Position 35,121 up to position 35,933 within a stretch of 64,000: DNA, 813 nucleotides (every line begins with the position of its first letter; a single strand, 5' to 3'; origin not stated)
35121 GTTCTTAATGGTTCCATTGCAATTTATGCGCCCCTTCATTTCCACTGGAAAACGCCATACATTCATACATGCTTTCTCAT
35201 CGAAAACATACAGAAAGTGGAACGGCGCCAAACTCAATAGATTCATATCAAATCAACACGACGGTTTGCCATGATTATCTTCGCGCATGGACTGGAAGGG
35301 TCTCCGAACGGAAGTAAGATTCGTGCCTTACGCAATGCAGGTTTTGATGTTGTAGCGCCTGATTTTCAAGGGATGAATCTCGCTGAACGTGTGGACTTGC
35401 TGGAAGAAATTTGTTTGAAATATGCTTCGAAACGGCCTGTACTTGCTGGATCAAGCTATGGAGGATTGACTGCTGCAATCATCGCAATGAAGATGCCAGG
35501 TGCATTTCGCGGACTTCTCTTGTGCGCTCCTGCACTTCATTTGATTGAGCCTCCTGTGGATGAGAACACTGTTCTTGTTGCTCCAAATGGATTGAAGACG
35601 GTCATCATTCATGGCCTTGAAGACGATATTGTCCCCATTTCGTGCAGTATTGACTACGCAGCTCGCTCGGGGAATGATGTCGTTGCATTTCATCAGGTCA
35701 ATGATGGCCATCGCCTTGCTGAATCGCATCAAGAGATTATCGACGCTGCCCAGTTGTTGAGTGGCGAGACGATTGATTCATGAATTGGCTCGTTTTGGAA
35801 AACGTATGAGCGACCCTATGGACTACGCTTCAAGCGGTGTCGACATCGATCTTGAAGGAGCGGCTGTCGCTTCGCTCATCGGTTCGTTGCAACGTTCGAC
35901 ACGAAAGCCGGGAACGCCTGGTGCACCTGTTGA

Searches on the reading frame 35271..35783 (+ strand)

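Call 38: search_protein_families(library=pfam, proteins=[window:35271-35783:+], max_evalue=0.001)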
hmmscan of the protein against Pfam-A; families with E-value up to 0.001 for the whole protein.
window:35271-35783:+ (170 aa): 5 families
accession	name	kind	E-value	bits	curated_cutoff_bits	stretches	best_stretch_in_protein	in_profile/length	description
PF12146.15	Hydrolase_4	-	9.5e-08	32.1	27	1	42-92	64-114/239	Serine aminopeptidase, S33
PF00561.26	Abhydrolase_1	-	1.1e-07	32.3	25.8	1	2-98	3-109/245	alpha/beta hydrolase fold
PF12697.13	Abhydrolase_6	-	5.6e-07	30.9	26.3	1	2-95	1-98/217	Alpha/beta hydrolase family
PF00326.27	Peptidase_S9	-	2.1e-06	27.8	22.6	0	53-89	63-99/213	Prolyl oligopeptidase family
PF05728.18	UPF0227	-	0.00042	20.7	21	0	1-91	1-93/187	Uncharacterised protein family (UPF0227)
